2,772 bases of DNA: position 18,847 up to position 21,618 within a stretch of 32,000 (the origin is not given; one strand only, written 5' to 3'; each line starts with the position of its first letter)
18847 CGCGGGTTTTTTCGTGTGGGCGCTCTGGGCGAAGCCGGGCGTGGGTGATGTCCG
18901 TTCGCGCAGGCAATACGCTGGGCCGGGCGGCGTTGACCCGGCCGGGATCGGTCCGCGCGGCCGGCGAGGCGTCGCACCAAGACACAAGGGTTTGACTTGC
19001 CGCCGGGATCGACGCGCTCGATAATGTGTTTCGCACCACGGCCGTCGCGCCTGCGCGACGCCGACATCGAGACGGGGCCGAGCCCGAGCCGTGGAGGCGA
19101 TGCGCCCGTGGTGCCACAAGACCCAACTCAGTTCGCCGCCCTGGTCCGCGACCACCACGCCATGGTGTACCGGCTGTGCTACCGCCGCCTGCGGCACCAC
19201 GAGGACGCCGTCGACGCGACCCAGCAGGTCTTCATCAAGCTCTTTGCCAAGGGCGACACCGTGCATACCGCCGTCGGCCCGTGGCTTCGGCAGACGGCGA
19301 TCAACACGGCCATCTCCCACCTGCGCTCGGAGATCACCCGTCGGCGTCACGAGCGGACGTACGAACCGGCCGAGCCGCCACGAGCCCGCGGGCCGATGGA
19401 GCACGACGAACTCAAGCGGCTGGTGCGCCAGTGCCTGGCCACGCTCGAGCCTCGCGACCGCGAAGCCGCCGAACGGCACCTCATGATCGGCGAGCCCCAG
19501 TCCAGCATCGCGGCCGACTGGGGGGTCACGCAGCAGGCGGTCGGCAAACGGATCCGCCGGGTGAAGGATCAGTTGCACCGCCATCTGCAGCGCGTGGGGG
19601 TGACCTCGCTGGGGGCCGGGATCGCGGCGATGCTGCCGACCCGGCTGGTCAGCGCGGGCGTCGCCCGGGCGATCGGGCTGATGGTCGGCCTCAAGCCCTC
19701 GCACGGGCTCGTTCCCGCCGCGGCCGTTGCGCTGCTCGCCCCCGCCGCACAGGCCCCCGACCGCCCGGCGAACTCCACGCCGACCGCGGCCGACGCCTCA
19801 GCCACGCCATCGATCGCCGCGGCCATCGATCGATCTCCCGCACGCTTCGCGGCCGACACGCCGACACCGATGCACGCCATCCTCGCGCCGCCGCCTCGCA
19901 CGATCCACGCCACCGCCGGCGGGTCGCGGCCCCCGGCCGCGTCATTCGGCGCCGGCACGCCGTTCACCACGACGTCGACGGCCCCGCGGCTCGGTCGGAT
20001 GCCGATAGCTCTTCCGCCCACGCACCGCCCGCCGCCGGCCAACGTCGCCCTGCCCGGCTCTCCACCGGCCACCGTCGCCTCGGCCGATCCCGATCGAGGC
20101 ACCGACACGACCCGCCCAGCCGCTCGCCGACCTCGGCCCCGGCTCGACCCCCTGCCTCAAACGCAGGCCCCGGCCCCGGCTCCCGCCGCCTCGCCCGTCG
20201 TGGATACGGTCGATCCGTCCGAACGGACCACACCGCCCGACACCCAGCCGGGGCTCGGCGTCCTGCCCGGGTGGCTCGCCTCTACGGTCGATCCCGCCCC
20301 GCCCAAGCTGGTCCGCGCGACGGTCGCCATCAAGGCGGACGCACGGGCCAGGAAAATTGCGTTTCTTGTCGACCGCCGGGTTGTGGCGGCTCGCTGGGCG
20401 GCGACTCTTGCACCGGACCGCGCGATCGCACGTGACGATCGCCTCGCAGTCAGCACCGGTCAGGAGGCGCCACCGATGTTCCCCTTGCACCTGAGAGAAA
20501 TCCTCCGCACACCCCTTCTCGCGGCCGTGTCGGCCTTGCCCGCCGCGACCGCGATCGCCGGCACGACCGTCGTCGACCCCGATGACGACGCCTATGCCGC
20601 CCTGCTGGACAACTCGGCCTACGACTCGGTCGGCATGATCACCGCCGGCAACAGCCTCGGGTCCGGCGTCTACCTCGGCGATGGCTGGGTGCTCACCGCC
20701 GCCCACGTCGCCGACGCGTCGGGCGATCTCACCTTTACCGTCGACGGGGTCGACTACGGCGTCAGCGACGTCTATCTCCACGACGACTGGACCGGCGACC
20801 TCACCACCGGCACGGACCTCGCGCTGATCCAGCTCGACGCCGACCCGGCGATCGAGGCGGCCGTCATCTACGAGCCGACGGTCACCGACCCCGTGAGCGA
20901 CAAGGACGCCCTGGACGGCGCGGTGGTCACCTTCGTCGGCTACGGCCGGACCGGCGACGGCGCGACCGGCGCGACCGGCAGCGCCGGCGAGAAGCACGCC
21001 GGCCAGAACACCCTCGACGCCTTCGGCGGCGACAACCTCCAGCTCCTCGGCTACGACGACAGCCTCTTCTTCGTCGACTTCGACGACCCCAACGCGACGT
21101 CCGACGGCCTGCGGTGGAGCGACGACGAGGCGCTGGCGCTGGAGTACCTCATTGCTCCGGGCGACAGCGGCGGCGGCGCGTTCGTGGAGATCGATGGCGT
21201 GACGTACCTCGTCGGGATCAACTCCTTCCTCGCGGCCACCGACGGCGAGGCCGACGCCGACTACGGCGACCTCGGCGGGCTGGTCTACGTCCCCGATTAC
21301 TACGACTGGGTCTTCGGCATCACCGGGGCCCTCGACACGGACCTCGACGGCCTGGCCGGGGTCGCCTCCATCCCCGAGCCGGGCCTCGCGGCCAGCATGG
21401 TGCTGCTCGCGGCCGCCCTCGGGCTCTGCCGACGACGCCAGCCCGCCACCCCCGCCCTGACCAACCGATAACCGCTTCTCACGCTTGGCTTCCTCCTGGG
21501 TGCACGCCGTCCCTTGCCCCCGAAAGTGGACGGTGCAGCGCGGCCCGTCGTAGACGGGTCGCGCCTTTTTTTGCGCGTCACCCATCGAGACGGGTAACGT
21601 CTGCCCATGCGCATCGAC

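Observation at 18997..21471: ECF sigma ORF with no stop codon runs in frame into a self-sufficient secreted S1 protease / PEP-CTERM gene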

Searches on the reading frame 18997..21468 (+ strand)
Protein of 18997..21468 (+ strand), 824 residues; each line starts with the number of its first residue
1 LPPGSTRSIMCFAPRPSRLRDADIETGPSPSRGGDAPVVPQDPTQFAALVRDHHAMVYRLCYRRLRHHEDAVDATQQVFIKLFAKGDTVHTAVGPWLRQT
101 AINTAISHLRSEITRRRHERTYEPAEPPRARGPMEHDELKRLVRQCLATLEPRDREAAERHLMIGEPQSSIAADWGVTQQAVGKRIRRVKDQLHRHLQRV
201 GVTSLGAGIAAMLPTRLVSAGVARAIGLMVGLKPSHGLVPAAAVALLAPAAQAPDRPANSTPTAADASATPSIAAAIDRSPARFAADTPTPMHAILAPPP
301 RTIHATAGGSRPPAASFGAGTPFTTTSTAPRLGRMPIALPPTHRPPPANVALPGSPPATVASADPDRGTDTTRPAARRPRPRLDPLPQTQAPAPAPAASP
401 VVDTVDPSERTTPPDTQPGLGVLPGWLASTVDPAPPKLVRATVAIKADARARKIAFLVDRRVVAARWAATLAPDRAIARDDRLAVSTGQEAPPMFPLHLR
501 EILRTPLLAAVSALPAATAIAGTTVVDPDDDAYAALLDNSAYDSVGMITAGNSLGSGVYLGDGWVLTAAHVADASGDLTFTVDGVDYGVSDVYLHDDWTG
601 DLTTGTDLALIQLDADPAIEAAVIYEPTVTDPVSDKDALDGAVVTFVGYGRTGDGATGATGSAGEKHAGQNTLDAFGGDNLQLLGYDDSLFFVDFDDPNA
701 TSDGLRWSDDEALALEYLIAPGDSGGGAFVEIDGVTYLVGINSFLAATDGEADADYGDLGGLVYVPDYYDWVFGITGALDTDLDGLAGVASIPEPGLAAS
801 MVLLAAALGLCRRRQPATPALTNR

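Call 3: search_protein_families(library=pfam, proteins=[window:18997-21468:+], max_evalue=1)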
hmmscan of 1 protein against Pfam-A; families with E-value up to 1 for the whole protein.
window:18997-21468:+ (824 aa): 5 families
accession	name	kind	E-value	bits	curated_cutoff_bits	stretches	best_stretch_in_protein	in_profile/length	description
PF00089.32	Trypsin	-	2e-11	44.6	20.6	2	553-655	25-133/220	Trypsin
PF04542.20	Sigma70_r2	-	1.7e-10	41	24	1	49-112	1-68/71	Sigma-70 region 2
PF13365.12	Trypsin_2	-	2.4e-06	28.8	27.6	1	555-729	1-135/144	Trypsin-like peptidase domain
PF08281.18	Sigma70_r4_2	-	0.00099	19.2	25.7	1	141-193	2-54/54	Sigma-70, region 4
PF16509.11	KORA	-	0.0016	19.1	26.7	1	143-204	9-69/84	TrfB plasmid transcriptional repressor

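Call 4: search_protein_families(library=ncbifam, proteins=[window:18997-21468:+], max_evalue=1)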
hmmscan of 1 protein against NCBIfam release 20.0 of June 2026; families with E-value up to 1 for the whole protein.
window:18997-21468:+ (824 aa): 52 families (the best 25 are shown)
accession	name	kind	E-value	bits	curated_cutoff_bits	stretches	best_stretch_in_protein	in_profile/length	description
TIGR02937.1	sigma70-ECF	superfamily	2.8e-18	66.1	42.9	1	46-196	3-164/165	sigma-70 family RNA polymerase sigma factor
TIGR02989.1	Sig-70_gvs1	subfamily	7.2e-16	58.5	124.55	1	45-195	2-156/158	RNA polymerase sigma-70 factor, Rhodopirellula/Verrucomicrobium family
TIGR02985.1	Sig70_bacteroi1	subfamily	1.9e-14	54.2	126.4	1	45-197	2-162/162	RNA polymerase sigma-70 factor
TIGR02983.1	SigE-fam_strep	subfamily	7.5e-14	51.9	141.55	1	44-198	6-159/162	SigE family RNA polymerase sigma factor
NF007225.0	PRK09643.1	equivalog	5.7e-12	45.8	190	1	41-200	24-185/204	RNA polymerase sigma factor SigM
NF058625.1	sigma_PG0214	equivalog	1.1e-10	41.5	130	1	44-197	4-161/170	GFO_1088 family ECF-type sigma factor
NF009172.0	PRK12519.1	subfamily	1.8e-10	40.7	222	1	43-198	28-190/194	RNA polymerase sigma factor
NF007229.0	PRK09647.1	equivalog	5.4e-10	39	265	1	43-199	43-204/220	RNA polymerase sigma factor SigE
NF004113.0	PRK05602.1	equivalog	1.3e-09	38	208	1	38-199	39-203/211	RNA polymerase sigma factor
NF009167.0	PRK12514.1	equivalog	2.6e-08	34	265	1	42-199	18-180/180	RNA polymerase sigma factor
TIGR02959.1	SigZ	equivalog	3.9e-08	33.3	168.65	1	53-198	4-149/170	RNA polymerase sigma factor SigZ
NF009166.1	PRK12513.1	equivalog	8.4e-08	32.1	206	1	42-200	20-189/193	RNA polymerase sigma factor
NF009171.0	PRK12518.1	equivalog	1.4e-07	31.6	208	1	42-203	25-190/191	RNA polymerase sigma factor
NF009168.0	PRK12515.1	subfamily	2e-07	30.7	236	1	44-205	22-187/189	RNA polymerase sigma factor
NF007215.0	PRK09637.1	equivalog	2.8e-07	30.7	212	1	51-198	8-155/181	RNA polymerase sigma factor SigZ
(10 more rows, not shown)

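Call 7: find_encoding_contigs(protein=window:18997-21468:+, flank=10000, max_places=6)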
Protein window:18997-21468:+ (824 aa): no gene with exactly this product is on record in the collection.

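Call 9: find_homologous_proteins(query=window:18997-21468:+, max_evalue=0.001)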
Query window:18997-21468:+ (824 aa): 8 proteins with E <= 0.001 among 8000 candidates.
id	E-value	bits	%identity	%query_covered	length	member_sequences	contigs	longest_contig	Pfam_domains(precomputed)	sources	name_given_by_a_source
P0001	0.0e+0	1737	100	96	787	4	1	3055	PF13365.13,PF04542.21,PF00089.33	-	-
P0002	2.7e-292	990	65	95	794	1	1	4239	PF13365.13,PF04542.21,PF08281.19,PF00089.33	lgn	-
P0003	9.0e-11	59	30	21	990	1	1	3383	PF25168.2,PF23410.5,PF25174.2,PF24814.2,PF24105.2,PF24805.2,PF23381.2,PF25173.2,PF23383.2,PF12894.14,PF25175.2,PF24817.2,PF04542.21,PF24796.2,PF08281.19,PF07676.19,PF23409.2,PF24807.2,PF25460.2,PF00400.39,PF23414.2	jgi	jgi:RNA polymerase sigma factor (sigma-70 family)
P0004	4.7e-8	50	30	22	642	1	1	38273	PF04545.23,PF04542.21,PF13243.13,PF08281.19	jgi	jgi:RNA polymerase sigma factor (sigma-70 family)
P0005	2.2e-6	44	29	35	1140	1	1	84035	PF25168.2,PF24105.2,PF24805.2,PF24017.3,PF23342.2,PF24817.2,PF23393.3,PF15492.13,PF20426.5,PF25460.2,PF00400.39,PF23414.2,PF23410.5,PF25174.2,PF24814.2,PF23381.2,PF25173.2,PF25171.2,PF12894.14,PF25175.2,PF04542.21,PF24796.2,PF08281.19,PF07676.19,PF24780.2,PF23409.2,PF25172.2,PF26549.1,PF24782.3,PF25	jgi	jgi:RNA polymerase sigma factor (sigma-70 family)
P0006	1.1e-5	42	27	39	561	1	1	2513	PF04545.23,PF04542.21,PF13620.13,PF08281.19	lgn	-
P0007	1.6e-5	42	29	33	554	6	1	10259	PF07090.18,PF04545.23,PF04542.21,PF08281.19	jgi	jgi:RNA polymerase sigma factor (sigma-70 family)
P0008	1.1e-4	39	31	16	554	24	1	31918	PF07090.18,PF04545.23,PF04542.21,PF08281.19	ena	-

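Call 11: find_encoding_contigs(protein=P0002, flank=10000, max_places=6)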
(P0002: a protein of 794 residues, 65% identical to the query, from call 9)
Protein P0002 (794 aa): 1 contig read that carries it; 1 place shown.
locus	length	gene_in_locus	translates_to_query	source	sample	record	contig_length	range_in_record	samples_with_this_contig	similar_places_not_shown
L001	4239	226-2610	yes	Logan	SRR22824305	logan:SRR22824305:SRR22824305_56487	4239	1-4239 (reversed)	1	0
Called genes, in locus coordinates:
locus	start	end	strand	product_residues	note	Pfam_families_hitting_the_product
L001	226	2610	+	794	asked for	PF04542:Sigma70_r2, PF08281:Sigma70_r4_2 (weak), PF00089:Trypsin, PF13365:Trypsin_2 (weak)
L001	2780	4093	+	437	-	PF01746:tRNA_m1G_MT, PF13527:Acetyltransf_9 (weak), PF13508:Acetyltransf_7 (weak)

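Call 12: find_encoding_contigs(protein=P0001, flank=10000, max_places=6)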
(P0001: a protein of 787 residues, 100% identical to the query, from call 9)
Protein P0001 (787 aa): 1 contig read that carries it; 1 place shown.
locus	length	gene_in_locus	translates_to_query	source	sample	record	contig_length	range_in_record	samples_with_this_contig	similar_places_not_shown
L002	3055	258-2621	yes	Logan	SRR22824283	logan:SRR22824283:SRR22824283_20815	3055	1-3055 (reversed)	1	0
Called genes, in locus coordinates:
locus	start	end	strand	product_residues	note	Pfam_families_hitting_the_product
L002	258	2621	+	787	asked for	PF04542:Sigma70_r2, PF00089:Trypsin (weak), PF13365:Trypsin_2 (weak)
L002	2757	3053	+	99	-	?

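Call 19: find_related_loci(query=A1, collection=genome_contigs, flank=6000)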
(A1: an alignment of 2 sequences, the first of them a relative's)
Query A1 (787 aa) in genome_contigs; peptide patterns used: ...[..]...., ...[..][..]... (x = any residue, [..] = any of these).
41 stretches matched a pattern; 3 encode a relative of the query (tblastn E <= 1e-3); 3 distinct loci.
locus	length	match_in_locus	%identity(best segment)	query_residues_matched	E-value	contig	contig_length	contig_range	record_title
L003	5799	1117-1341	39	2-74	3e-11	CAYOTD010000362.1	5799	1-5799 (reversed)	MAG TPA_asm: uncultured Solibacteraceae bacterium isolate SRP278314_co1_163 genome assembly, contig: NODE_17674_length_5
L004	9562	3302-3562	33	9-93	3e-10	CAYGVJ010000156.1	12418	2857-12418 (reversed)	MAG TPA_asm: uncultured Solibacteraceae bacterium isolate ERP119294_co1_477 genome assembly, contig: NODE_6833_length_12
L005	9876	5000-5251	31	5-91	2e-7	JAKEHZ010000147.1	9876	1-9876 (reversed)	MAG: Acidobacteria bacterium isolate PMV_8.33 PMV_8.33.k101_233108, whole genome shotgun sequence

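Call 33: search_protein_representatives(protein=P0001)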
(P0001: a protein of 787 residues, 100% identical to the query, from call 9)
Query: 787 residues. Proteins with E-value up to 0.001 (for the whole library): 21783; up to 1e-10: 2255; up to 1e-30: 124. The best 150 are listed.
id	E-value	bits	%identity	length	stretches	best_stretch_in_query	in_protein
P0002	2.9e-293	991.4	68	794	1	1-780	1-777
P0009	8.8e-137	473.9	42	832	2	8-751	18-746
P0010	1.9e-136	472.8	46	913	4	588-777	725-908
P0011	2.6e-135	469.1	47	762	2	430-782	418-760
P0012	2.3e-132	459.3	49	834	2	472-779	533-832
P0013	1.7e-120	420.1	46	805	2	460-778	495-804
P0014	9.9e-78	278.7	54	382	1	470-741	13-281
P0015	8.7e-73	262.3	54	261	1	515-777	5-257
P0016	3.0e-63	230.7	49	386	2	597-777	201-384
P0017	3.2e-61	224.1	50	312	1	472-746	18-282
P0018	7.5e-58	212.9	52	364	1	503-751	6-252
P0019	3.2e-53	197.6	53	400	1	481-744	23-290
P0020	5.0e-52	193.7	46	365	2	467-745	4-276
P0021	1.9e-50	188.5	72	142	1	19-145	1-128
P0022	8.8e-49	182.9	47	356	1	477-777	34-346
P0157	4.0e-29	117.9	38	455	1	4-188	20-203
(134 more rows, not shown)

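Call 44: find_related_loci(query=A4, collection=metagenome_contigs, flank=6000)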
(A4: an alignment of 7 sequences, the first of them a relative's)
Query A4 (787 aa) in metagenome_contigs; peptide patterns used: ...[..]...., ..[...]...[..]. (x = any residue, [..] = any of these).
600 stretches matched a pattern (row limit reached: there are more); 95 encode a relative of the query (tblastn E <= 1e-3); the best 80 are kept; 80 distinct loci.
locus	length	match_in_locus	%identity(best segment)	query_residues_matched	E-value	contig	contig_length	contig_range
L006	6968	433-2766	48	5-787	3e-83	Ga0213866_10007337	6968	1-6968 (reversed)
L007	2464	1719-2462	49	465-722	8e-51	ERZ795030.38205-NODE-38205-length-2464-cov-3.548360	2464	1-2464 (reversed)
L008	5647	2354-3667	39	470-735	1e-33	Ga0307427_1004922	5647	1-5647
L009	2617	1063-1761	41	493-735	8e-34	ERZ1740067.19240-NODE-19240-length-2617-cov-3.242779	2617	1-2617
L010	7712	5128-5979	32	457-772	2e-26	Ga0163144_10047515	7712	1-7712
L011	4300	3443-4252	34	484-778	3e-26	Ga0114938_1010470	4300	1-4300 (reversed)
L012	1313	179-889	37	468-706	2e-27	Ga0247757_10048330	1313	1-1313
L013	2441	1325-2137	36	490-735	1e-26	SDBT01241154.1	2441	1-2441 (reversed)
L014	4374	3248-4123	32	461-728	1e-21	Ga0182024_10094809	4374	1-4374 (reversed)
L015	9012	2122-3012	31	458-766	2e-19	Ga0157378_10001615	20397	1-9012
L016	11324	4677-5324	33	490-708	3e-16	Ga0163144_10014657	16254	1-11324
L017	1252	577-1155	30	518-734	7e-14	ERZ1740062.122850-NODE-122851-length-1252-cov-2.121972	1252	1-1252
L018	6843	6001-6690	30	502-780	2e-13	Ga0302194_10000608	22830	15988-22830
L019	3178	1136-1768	33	513-722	2e-13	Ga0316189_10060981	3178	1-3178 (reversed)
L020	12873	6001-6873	28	456-782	6e-13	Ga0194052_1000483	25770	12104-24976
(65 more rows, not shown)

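Call 49: find_homologous_proteins(query=A4, max_evalue=1e-10)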
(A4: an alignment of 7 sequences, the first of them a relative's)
Query A4 (7 sequences) (787 aa, profile of the alignment): 10 proteins with E <= 1e-10 among 8000 candidates.
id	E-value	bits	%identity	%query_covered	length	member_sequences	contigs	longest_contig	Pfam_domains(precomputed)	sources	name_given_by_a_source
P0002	0.0e+0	1121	65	99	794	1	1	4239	PF13365.13,PF04542.21,PF08281.19,PF00089.33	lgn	-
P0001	0.0e+0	1103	100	100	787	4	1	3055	PF13365.13,PF04542.21,PF00089.33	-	-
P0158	1.5e-28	118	32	20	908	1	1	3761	PF25174.2,PF24814.2,PF23381.2,PF25173.2,PF12894.14,PF25175.2,PF24817.2,PF04542.21,PF08281.19,PF07676.19,PF23393.3,PF23389.2,PF24807.2,PF25047.1,PF04545.23,PF25460.2,PF00400.39,PF23414.2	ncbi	ncbi:MAG TPA: sigma-70 family RNA polymerase sigma factor, partial [Gemmataceae bacterium]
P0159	3.5e-23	100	36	9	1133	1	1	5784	PF25168.2,PF23586.3,PF13360.14,PF24105.2,PF24805.2,PF24017.3,PF24817.2,PF23393.3,PF00400.39,PF23414.2,PF23410.5,PF25174.2,PF24814.2,PF23381.2,PF25173.2,PF25171.2,PF12894.14,PF25175.2,PF04542.21,PF24796.2,PF08281.19,PF07676.19,PF24780.2,PF23409.2,PF25172.2,PF26549.1,PF24782.3,PF25391.2,PF24807.2,PF25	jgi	jgi:RNA polymerase sigma factor (sigma-70 family)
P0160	3.4e-21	94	27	23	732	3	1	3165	PF04545.23,PF04542.21,PF08281.19,PF13646.13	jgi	-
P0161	3.5e-21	94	34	16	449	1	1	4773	PF04542.21,PF08281.19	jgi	jgi:RNA polymerase sigma factor (sigma-70 family)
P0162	7.0e-21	93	29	26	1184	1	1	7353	PF25168.2,PF24105.2,PF24805.2,PF23342.2,PF24817.2,PF23393.3,PF23389.2,PF15492.13,PF20426.5,PF25460.2,PF00400.39,PF23414.2,PF23410.5,PF25174.2,PF24814.2,PF23381.2,PF25173.2,PF23383.2,PF25171.2,PF12894.14,PF25175.2,PF04542.21,PF24796.2,PF08281.19,PF07676.19,PF24780.2,PF23409.2,PF23761.2,PF25172.2,PF24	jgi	jgi:RNA polymerase sigma factor (sigma-70 family)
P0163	3.8e-14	71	27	34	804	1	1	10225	PF04545.23,PF04542.21,PF08281.19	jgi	jgi:RNA polymerase sigma-70 factor, ECF subfamily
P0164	1.3e-13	69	26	20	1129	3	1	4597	PF10670.16,PF13715.13,PF02369.23,PF14686.13,PF04545.23,PF04542.21,PF00775.28,PF13620.13,PF08281.19,PF09430.17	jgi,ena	-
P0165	2.2e-13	68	30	26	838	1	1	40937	PF04542.21,PF08281.19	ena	-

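Call 57: list_cluster_members(proteins=[P0002, P0009, P0010, P0011, P0012, P0013, P0014, P0017, P0157])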
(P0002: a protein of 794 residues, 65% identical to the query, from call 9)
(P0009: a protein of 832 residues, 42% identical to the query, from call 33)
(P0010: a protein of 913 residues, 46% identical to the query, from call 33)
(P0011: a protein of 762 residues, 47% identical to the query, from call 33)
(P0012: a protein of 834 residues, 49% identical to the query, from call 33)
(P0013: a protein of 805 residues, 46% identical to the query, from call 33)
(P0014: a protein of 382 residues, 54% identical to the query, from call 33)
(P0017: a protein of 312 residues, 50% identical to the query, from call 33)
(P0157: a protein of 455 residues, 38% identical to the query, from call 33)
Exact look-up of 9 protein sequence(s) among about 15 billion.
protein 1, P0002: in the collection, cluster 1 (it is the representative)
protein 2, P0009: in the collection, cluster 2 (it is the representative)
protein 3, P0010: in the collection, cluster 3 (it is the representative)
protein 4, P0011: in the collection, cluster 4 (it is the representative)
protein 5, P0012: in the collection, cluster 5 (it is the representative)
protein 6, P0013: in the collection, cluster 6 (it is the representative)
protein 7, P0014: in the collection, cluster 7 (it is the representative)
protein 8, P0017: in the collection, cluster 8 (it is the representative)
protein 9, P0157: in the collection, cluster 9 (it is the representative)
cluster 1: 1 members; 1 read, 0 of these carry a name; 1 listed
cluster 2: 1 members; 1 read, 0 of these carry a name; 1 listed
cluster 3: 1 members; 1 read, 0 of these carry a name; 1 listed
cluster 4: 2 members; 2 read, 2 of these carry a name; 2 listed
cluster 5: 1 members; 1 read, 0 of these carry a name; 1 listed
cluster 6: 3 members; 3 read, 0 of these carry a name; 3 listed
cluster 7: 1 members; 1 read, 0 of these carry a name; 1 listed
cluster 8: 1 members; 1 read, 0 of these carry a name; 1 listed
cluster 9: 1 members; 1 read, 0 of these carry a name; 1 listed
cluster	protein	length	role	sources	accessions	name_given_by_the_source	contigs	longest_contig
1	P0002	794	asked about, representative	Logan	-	-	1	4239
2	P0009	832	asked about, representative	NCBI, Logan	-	-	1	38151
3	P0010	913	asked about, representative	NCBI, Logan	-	-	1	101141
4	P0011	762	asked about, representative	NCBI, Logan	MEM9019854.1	MAG: sigma-70 family RNA polymerase sigma factor [Planctomycetota bacterium]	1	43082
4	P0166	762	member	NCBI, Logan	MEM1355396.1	MAG: sigma-70 family RNA polymerase sigma factor [Planctomycetota bacterium]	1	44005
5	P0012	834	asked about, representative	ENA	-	-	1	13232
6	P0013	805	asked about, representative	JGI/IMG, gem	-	-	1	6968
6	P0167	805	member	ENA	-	-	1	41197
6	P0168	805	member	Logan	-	-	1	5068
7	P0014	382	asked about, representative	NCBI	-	-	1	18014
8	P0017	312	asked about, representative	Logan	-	-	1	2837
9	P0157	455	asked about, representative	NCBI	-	-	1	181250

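Call 59: find_encoding_contigs(protein=P0011, flank=6000, max_places=2)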
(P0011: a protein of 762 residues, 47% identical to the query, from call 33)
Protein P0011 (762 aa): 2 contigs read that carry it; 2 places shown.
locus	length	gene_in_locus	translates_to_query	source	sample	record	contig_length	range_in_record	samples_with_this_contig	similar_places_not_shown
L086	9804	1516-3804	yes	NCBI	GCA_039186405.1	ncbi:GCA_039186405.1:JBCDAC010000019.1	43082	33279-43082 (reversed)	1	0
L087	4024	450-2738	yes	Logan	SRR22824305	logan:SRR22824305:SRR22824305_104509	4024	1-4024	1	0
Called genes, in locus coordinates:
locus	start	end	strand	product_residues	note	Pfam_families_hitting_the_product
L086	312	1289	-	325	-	PF05598:DUF772, PF01609:DDE_Tnp_1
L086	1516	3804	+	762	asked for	PF04542:Sigma70_r2, PF00126:HTH_1 (faint), PF00089:Trypsin, PF13365:Trypsin_2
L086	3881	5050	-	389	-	-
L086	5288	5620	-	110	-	PF00216:Bac_DNA_binding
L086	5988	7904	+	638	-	PF00012:HSP70, PF06723:MreB_Mbl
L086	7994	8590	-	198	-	-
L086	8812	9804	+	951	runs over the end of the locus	PF07635:PSCyt1, PF07583:PSCyt2, PF07587:PSD1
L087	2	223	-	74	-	?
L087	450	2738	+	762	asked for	PF04542:Sigma70_r2, PF00126:HTH_1 (faint), PF00089:Trypsin, PF13365:Trypsin_2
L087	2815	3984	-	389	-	-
